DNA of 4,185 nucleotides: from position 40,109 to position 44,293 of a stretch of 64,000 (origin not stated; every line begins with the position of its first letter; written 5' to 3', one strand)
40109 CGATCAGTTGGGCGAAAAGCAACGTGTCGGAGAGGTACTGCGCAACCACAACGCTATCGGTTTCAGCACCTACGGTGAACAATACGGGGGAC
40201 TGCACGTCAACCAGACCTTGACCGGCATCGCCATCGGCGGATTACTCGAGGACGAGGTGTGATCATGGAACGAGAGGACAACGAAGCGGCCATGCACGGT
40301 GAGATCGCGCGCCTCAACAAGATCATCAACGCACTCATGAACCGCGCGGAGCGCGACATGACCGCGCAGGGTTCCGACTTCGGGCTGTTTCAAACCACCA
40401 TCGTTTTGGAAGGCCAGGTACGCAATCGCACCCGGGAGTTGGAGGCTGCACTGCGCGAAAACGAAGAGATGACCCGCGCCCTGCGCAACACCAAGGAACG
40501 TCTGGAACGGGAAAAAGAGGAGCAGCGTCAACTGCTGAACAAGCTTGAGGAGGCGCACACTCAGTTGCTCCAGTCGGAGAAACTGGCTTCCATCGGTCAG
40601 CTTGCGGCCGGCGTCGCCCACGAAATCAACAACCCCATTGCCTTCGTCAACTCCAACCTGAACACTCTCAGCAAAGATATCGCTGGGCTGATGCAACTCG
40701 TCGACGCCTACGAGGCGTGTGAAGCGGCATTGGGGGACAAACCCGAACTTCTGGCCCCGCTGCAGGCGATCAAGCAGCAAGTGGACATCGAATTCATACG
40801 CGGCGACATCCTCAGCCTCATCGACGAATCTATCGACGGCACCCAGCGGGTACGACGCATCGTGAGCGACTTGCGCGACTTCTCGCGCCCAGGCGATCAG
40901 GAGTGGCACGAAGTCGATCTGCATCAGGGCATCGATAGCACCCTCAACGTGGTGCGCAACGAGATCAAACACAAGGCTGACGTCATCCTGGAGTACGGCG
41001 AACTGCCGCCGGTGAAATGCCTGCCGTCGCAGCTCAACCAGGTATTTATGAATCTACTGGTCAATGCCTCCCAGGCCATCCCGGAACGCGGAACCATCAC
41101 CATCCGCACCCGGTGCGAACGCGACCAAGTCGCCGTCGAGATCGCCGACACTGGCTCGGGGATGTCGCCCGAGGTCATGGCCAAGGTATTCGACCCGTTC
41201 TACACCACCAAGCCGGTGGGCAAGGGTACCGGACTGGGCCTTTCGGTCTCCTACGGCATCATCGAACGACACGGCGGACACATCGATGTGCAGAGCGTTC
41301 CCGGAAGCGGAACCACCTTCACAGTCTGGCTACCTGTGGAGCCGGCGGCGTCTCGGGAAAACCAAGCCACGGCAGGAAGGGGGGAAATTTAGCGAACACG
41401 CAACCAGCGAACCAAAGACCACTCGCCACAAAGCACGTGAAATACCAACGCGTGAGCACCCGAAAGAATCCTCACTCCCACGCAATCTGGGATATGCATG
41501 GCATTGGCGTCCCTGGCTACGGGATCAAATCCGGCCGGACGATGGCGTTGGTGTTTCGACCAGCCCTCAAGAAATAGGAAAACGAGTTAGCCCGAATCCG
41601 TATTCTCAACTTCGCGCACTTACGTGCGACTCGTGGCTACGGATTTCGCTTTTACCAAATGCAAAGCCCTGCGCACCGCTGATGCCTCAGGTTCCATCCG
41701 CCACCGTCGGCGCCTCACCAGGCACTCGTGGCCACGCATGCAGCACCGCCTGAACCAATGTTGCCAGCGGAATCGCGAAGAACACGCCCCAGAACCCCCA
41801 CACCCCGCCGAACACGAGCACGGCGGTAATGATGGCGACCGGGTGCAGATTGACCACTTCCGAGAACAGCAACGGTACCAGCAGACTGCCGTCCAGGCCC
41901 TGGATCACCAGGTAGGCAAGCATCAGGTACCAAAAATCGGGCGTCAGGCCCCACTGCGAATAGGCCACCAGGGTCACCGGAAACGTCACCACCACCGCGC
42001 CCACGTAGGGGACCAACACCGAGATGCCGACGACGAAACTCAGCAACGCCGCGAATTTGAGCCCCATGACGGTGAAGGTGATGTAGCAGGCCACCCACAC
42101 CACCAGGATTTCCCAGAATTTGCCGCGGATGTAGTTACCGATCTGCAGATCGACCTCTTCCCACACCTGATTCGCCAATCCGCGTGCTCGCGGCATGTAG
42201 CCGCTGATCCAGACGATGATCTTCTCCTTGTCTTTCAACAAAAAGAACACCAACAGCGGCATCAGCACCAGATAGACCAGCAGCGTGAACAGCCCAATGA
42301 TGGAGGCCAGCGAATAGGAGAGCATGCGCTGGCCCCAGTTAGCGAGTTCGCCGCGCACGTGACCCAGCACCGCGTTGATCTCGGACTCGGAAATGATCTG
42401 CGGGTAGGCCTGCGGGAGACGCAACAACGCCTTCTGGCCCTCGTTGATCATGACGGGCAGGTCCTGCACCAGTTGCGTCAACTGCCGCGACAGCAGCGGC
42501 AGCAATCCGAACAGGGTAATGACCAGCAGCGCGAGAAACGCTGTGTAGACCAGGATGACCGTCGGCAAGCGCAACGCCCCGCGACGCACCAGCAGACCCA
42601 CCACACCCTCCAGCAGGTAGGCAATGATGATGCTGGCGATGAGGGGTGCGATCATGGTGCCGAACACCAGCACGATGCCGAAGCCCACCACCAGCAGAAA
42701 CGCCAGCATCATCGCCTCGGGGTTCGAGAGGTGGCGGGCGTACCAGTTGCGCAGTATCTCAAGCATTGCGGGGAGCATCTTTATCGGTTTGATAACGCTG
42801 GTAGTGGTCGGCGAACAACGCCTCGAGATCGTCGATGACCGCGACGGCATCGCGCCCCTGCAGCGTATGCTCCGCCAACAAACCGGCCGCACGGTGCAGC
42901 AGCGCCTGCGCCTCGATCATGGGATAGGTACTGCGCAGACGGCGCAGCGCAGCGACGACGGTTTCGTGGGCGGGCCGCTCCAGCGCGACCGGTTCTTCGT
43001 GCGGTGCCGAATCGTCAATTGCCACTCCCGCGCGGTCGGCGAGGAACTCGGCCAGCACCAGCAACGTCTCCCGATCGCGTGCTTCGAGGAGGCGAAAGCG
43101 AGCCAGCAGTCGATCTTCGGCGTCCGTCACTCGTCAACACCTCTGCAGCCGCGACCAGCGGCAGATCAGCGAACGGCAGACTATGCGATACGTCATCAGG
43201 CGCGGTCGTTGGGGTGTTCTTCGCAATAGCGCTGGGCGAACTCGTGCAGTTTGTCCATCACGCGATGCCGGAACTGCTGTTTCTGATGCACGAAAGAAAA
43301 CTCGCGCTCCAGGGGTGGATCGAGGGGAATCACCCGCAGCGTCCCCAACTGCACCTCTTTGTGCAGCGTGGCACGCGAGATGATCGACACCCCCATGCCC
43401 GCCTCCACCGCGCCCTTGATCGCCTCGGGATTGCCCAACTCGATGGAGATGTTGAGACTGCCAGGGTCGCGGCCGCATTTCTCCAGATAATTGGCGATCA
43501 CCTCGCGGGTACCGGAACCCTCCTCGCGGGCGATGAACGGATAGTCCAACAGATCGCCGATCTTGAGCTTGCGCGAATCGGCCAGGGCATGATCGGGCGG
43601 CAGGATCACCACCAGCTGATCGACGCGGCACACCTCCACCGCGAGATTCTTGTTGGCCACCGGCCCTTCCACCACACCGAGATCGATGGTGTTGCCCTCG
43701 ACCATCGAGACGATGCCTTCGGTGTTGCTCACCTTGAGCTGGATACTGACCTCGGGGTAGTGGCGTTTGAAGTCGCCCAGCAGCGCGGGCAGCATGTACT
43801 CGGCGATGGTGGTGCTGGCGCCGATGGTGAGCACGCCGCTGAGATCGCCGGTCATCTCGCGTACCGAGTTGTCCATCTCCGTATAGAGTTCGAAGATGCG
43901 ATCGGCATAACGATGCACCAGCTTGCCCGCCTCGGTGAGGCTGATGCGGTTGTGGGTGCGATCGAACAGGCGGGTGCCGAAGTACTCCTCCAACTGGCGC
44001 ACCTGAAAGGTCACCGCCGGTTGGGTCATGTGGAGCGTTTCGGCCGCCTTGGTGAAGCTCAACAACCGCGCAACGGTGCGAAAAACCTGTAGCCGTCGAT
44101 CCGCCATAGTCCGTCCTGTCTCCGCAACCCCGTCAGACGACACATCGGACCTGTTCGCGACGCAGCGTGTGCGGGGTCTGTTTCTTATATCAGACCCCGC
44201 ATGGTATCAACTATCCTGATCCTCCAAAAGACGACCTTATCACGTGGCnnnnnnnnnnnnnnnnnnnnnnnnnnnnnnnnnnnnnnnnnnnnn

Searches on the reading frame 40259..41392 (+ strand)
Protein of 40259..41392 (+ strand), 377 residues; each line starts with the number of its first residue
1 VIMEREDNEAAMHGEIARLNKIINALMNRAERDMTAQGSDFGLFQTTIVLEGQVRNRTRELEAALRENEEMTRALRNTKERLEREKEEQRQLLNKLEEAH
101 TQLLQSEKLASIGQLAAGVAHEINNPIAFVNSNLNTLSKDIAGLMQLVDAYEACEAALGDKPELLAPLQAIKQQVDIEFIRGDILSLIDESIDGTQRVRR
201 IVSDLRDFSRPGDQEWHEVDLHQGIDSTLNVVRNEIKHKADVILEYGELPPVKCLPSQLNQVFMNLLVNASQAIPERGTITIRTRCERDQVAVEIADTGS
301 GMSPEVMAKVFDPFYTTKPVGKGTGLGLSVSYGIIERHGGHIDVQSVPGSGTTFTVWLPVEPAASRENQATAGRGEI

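Call 51: search_protein_families(library=pfam, proteins=[window:40259-41392:+], max_evalue=0.00001)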
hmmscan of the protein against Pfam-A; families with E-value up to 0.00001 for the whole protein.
window:40259-41392:+ (377 aa): 2 families
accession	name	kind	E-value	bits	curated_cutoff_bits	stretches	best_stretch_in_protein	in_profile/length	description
PF02518.31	HATPase_c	-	3.2e-28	98.8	26.4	1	256-361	3-110/111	Histidine kinase-, DNA gyrase B-, and HSP90-like ATPase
PF00512.31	HisKA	-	6.1e-09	36.2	26.9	0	113-140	3-30/66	His Kinase A (phospho-acceptor) domain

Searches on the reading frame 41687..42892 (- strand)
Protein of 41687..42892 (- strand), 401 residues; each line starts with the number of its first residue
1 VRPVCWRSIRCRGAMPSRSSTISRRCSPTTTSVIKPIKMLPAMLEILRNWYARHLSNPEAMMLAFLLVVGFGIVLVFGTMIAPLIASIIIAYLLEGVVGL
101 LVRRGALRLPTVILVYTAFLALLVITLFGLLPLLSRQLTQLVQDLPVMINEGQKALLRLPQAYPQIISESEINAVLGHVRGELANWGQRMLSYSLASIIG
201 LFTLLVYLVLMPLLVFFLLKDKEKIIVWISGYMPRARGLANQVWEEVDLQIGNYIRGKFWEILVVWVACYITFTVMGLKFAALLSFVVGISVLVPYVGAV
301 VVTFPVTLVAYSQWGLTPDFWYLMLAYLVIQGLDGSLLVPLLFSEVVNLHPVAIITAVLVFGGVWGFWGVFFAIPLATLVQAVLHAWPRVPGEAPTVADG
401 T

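Call 51: search_protein_families(library=pfam, proteins=[window:41687-42892:-], max_evalue=0.00001)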
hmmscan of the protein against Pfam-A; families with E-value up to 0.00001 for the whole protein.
window:41687-42892:- (401 aa): 1 family
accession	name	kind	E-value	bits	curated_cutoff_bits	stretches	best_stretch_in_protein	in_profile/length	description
PF01594.21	AI-2E_transport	-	2.5e-62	211.4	34.3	1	62-387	3-326/327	AI-2E family transporter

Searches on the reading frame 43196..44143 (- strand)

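Call 51: search_protein_families(library=pfam, proteins=[window:43196-44143:-], max_evalue=0.00001)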
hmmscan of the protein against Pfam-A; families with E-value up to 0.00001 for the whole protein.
window:43196-44143:- (315 aa): 3 families
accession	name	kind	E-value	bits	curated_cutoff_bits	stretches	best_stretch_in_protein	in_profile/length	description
PF03466.25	LysR_substrate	-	5.8e-51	173.3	28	1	99-307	2-208/209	LysR substrate binding domain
PF00126.33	HTH_1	-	3e-23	82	26.6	1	16-74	2-60/60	Bacterial regulatory helix-turn-helix protein, lysR family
PF12849.12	PBP_like_2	-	8.1e-08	32.8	27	1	103-229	8-163/267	PBP superfamily domain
